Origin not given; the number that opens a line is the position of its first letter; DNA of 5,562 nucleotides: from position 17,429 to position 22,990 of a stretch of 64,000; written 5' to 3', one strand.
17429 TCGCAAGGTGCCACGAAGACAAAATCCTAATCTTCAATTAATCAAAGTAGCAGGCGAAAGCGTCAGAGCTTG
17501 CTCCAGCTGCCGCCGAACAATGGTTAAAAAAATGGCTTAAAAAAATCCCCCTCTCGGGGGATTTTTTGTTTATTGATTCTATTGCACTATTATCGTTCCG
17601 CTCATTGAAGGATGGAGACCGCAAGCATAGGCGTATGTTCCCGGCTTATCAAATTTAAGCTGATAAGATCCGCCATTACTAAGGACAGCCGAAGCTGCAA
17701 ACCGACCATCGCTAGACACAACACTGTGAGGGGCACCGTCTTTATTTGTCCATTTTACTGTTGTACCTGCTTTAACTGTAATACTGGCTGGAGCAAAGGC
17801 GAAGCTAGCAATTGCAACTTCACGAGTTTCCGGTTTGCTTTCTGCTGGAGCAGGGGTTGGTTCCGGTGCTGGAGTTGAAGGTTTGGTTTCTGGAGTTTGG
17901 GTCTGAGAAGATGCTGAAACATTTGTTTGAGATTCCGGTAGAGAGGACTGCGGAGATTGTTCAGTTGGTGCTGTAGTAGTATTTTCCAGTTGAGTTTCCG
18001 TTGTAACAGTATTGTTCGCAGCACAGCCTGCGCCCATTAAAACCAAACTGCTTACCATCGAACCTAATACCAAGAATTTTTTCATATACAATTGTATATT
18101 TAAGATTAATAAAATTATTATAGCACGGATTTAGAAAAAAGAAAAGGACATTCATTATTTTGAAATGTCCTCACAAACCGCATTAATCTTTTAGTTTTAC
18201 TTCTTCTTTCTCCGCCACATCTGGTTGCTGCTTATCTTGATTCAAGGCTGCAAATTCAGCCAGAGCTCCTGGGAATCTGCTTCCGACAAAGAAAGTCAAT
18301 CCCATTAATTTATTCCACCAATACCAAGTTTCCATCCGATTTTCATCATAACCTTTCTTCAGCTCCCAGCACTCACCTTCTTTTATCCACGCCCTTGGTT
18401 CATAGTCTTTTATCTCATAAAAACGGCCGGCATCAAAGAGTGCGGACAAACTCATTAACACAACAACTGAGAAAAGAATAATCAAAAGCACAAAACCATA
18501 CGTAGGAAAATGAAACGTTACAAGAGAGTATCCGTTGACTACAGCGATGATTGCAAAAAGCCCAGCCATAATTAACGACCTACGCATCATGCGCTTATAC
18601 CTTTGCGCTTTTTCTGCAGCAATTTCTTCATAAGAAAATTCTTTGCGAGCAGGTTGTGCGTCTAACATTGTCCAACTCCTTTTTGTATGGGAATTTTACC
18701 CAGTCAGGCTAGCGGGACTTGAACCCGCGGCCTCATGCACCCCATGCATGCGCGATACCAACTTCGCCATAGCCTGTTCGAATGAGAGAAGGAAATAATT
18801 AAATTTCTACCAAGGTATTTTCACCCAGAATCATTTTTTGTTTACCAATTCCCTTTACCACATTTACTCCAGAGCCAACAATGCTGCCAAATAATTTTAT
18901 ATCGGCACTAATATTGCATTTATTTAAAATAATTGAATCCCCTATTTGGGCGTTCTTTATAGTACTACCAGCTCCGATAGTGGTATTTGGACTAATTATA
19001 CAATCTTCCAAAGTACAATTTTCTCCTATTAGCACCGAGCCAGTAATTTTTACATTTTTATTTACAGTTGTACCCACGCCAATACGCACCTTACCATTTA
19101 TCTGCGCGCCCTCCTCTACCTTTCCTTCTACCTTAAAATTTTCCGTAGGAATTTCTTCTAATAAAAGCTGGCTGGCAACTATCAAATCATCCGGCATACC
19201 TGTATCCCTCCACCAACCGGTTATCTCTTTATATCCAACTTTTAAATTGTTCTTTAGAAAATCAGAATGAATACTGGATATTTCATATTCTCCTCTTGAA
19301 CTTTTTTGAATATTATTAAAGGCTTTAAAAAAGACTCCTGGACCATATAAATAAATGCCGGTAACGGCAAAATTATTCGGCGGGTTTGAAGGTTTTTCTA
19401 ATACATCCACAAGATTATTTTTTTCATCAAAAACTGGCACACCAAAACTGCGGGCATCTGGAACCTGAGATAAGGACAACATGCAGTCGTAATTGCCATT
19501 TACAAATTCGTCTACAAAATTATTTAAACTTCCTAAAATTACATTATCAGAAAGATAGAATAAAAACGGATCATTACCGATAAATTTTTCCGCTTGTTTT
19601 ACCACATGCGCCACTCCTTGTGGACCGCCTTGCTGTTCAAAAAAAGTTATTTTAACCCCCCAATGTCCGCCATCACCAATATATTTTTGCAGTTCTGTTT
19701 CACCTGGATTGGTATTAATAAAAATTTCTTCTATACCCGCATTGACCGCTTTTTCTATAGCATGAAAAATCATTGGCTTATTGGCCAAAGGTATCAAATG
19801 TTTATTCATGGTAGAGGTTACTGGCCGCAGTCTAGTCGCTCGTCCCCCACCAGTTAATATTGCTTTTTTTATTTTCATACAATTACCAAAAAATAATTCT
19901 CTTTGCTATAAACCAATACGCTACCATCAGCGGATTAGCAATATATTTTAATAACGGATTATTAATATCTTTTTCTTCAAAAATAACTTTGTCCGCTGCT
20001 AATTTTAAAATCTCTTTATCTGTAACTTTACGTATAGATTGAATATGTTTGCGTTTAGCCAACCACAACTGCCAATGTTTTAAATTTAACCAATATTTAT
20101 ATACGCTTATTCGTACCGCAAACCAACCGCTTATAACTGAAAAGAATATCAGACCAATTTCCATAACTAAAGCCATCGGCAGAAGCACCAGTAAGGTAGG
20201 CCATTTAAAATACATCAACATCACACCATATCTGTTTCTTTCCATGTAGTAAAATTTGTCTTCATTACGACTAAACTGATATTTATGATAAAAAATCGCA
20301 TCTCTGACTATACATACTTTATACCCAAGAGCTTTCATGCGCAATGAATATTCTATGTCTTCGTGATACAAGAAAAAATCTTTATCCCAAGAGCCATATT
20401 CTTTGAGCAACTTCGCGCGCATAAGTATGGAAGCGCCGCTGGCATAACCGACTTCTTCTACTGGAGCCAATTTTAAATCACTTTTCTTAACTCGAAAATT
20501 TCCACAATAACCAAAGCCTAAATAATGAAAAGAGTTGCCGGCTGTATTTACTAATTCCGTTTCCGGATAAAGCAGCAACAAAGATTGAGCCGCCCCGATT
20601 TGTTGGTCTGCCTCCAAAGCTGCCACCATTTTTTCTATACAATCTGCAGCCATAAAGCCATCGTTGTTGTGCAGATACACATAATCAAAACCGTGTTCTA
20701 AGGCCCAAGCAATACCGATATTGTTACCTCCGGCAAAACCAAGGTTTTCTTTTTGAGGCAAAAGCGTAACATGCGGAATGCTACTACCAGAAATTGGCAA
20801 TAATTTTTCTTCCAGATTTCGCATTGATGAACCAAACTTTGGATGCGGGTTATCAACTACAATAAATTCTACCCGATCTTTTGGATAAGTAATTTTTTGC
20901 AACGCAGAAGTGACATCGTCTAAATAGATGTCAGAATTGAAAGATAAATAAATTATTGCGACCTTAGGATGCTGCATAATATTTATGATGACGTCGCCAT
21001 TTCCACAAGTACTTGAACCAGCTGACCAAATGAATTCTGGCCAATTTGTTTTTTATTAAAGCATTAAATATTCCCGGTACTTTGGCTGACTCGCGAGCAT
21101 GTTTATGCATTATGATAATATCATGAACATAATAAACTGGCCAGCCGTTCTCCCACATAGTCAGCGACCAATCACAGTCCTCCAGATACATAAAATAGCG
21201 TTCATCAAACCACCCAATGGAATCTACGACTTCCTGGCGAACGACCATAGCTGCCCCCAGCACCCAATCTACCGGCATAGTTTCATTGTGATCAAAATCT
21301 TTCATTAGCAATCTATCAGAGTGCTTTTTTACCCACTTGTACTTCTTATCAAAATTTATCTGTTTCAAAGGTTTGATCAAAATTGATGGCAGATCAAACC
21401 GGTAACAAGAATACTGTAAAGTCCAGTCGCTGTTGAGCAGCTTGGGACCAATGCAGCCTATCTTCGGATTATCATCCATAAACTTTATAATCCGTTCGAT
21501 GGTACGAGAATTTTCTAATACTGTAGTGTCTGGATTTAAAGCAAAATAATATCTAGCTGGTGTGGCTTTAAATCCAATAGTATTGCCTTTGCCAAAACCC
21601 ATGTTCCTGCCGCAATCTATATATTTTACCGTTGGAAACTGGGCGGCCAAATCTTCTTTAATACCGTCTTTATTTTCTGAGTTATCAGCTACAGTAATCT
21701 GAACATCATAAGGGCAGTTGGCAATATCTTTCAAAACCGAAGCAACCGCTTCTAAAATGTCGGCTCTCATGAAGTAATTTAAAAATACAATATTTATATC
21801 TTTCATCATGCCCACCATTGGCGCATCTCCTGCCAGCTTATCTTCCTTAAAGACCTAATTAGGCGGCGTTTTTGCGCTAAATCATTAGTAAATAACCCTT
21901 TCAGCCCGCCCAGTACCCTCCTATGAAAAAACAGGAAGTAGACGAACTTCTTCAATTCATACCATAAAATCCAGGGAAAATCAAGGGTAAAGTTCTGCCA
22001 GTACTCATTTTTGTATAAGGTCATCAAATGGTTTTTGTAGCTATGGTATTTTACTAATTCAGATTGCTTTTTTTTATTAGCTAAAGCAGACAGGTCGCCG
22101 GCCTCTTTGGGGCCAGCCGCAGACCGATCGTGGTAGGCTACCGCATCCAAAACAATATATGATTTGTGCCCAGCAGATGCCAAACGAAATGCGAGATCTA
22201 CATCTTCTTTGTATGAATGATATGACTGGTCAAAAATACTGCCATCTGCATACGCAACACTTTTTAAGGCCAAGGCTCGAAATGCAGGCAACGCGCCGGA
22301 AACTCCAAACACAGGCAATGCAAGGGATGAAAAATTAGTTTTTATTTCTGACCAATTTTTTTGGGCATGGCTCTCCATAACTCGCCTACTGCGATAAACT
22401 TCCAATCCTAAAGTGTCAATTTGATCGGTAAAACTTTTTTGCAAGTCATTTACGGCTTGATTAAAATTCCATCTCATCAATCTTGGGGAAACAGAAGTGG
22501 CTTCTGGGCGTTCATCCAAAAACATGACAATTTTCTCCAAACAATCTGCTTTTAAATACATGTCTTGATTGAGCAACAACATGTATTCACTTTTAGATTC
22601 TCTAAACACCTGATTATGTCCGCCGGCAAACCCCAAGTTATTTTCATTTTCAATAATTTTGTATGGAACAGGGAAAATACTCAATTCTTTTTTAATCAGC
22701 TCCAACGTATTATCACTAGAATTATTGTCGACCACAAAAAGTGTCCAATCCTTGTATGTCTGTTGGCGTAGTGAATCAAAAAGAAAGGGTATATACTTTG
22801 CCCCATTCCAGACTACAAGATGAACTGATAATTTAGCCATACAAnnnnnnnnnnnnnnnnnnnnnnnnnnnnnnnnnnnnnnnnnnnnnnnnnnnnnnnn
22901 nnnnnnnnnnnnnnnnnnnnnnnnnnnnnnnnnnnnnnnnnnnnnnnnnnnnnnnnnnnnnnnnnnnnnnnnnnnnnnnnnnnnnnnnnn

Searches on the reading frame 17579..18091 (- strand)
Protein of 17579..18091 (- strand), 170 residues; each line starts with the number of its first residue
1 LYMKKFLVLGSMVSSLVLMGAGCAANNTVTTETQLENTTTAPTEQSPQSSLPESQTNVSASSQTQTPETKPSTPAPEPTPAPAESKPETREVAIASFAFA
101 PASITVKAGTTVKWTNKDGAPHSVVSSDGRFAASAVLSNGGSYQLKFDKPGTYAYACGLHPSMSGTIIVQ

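Call 51: search_protein_families(library=pfam, proteins=[window:17579-18091:-], max_evalue=0.001)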
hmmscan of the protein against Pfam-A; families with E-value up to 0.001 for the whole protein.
window:17579-18091:- (170 aa): 2 families
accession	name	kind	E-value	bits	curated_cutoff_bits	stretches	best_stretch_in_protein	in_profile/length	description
PF13473.12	Cupredoxin_1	-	4.4e-15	56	27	1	84-169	17-104/104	Cupredoxin-like domain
PF00127.26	Copper-bind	-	6.6e-14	52.6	21.2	1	92-170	7-99/99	Copper binding proteins, plastocyanin/azurin family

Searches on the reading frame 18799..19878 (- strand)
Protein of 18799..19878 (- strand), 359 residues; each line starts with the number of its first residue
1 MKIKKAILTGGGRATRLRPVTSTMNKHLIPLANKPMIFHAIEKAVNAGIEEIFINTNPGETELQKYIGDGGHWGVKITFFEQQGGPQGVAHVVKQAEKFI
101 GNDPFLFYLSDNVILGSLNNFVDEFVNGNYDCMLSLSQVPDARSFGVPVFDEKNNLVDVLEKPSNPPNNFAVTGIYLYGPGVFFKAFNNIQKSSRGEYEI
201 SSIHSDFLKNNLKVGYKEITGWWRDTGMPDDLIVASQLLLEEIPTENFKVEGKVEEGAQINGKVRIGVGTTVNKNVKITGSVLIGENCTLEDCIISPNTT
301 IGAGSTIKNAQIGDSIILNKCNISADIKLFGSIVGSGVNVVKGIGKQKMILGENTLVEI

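Call 51: search_protein_families(library=pfam, proteins=[window:18799-19878:-], max_evalue=0.001)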
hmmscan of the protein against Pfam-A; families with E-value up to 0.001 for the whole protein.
window:18799-19878:- (359 aa): 6 families
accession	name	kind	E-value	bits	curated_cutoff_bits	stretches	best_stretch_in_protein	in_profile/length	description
PF00483.29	NTP_transferase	-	2.1e-47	162.2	21.2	1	5-240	1-243/245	Nucleotidyl transferase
PF25084.1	LbH_EIF2B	-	7.7e-10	39.2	54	2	253-310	11-73/105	EIF2B subunit epsilon LbH domain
PF12804.13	NTP_transf_3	-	6.9e-08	33.3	27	1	7-114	2-98/160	MobA-like NTP transferase domain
PF24894.1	Hexapep_GlmU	-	2.6e-05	24.7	23.3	0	260-307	37-83/104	GlmU-like, C-terminal hexapeptide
PF00132.30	Hexapep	-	8e-05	22.6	27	1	282-308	8-35/36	Bacterial transferase hexapeptide (six repeats)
PF02348.25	CTP_transf_3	-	0.00076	19.8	22.6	0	25-57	15-48/217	Cytidylyltransferase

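Call 52: search_protein_families(library=ncbifam, proteins=[window:18799-19878:-], max_evalue=0.0001)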
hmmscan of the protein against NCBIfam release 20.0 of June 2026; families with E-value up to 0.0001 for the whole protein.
window:18799-19878:- (359 aa): 34 families (the best 25 are shown)
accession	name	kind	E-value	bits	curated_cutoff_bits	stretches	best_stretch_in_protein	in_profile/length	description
TIGR01208.1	rmlA_long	equivalog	2.2e-93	313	320.25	1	5-357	1-351/353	glucose-1-phosphate thymidylyltransferase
TIGR03992.1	Arch_glmU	subfamily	7.7e-62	209.4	292.1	1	5-341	2-328/393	bifunctional sugar-1-phosphate nucleotidylyltransferase/acetyltransferase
TIGR01207.1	rmlA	equivalog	8.4e-44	149.8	360.65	1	5-240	1-237/286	glucose-1-phosphate thymidylyltransferase RfbA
NF012024.0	PRK15480.1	equivalog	7.2e-41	140.2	588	1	1-240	1-241/292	glucose-1-phosphate thymidylyltransferase RfbA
NF041173.1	Sug_nt_acttase_Thmprot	equivalog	9.3e-41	140.1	600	1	5-342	2-329/405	bifunctional sugar-1-phosphate nucleotidylyltransferase/acetyltransferase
NF052502.1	man1P_GTase_Rv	exception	2.5e-39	135.1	440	1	6-333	3-340/352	mannose-1-phosphate guanylyltransferase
NF041313.1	UDPGP_AglF_Halo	equivalog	3.3e-38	131.4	400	1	5-237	2-232/234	UTP--glucose-1-phosphate uridylyltransferase AglF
TIGR02091.1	glgC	equivalog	7e-22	78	424.9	1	6-344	3-360/364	glucose-1-phosphate adenylyltransferase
NF003670.0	PRK05293.1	equivalog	9.7e-22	77.4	470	1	6-344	7-356/382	glucose-1-phosphate adenylyltransferase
TIGR01099.1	galU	equivalog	1e-21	77.7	326.8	2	3-65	1-63/261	UTP--glucose-1-phosphate uridylyltransferase GalU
NF045761.1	NAMPUrTaseMurU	equivalog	1.4e-19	70.8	250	1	5-232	2-220/226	N-acetylmuramate alpha-1-phosphate uridylyltransferase MurU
NF010934.1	PRK14354.1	equivalog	3.3e-18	65.5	450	1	6-325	2-324/447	bifunctional UDP-N-acetylglucosamine diphosphorylase/glucosamine-1-phosphate N-acetyltransferase GlmU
TIGR01173.1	glmU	equivalog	1.4e-16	60.4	366.85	2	10-202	7-197/452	bifunctional UDP-N-acetylglucosamine diphosphorylase/glucosamine-1-phosphate N-acetyltransferase GlmU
NF010935.0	PRK14355.1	equivalog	1.7e-14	53.3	718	1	5-317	5-328/459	bifunctional UDP-N-acetylglucosamine diphosphorylase/glucosamine-1-phosphate N-acetyltransferase GlmU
NF002772.0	PRK02862.1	equivalog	3.9e-13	48.9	537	1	6-165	6-181/429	glucose-1-phosphate adenylyltransferase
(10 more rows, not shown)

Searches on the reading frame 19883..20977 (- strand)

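Call 51: search_protein_families(library=pfam, proteins=[window:19883-20977:-], max_evalue=0.001)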
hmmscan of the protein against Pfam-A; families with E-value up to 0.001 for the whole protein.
window:19883-20977:- (364 aa): 3 families
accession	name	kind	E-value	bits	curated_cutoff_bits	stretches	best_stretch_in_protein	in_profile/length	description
PF00535.33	Glycos_transf_2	-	2.4e-10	41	23.3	1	17-194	11-167/168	Glycosyl transferase family 2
PF13641.12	Glyco_tranf_2_3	-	2.8e-10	41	27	1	5-232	2-212/230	Glycosyltransferase like family 2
PF13632.12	Glyco_trans_2_3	-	1.4e-08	35.2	27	1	99-304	1-188/198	Glycosyl transferase family group 2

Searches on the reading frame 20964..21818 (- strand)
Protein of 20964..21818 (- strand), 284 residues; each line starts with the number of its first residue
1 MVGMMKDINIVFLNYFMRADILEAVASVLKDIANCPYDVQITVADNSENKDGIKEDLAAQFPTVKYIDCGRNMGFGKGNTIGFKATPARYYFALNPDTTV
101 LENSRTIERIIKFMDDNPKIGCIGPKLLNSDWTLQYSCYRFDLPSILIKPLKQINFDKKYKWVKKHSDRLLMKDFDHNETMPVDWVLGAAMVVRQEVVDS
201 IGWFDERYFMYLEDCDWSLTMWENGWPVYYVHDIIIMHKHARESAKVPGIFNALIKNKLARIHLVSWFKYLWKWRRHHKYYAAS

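Call 51: search_protein_families(library=pfam, proteins=[window:20964-21818:-], max_evalue=0.001)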
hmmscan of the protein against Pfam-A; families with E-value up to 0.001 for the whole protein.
window:20964-21818:- (284 aa): 4 families
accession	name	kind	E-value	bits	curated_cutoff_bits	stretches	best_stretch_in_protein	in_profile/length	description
PF13641.12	Glyco_tranf_2_3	-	5.7e-10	40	27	1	21-246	16-219/230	Glycosyltransferase like family 2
PF00535.33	Glycos_transf_2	-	1.9e-09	38.1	23.3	1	10-125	4-114/168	Glycosyl transferase family 2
PF13632.12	Glyco_trans_2_3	-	1e-05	25.9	27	1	180-244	67-128/198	Glycosyl transferase family group 2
PF13712.12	Glyco_tranf_2_5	-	0.0003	21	27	1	81-241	47-192/210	Glycosyltransferase like family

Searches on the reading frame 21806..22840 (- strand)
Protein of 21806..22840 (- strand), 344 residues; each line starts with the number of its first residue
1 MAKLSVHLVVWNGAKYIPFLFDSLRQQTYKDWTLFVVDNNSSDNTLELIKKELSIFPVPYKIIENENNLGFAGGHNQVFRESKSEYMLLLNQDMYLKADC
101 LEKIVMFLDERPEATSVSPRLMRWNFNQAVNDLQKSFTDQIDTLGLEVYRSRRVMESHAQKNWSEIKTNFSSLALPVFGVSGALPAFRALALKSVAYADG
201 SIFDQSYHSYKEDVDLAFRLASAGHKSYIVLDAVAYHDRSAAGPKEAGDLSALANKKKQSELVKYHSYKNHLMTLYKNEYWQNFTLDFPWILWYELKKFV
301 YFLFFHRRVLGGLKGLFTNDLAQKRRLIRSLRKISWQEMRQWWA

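Call 51: search_protein_families(library=pfam, proteins=[window:21806-22840:-], max_evalue=0.001)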
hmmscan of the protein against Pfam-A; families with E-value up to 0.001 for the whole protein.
window:21806-22840:- (344 aa): 4 families
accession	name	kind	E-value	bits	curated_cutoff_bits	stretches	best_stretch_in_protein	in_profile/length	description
PF00535.33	Glycos_transf_2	-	4.2e-24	85.8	23.3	1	5-124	1-120/168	Glycosyl transferase family 2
PF13641.12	Glyco_tranf_2_3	-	2.6e-07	31.3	27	1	18-239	18-213/230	Glycosyltransferase like family 2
PF10111.15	Glyco_tranf_2_2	-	1e-05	25.6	27.3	1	17-108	12-111/276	Glycosyltransferase like family 2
PF13632.12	Glyco_trans_2_3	-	4.3e-05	23.8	27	0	88-230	3-116/198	Glycosyl transferase family group 2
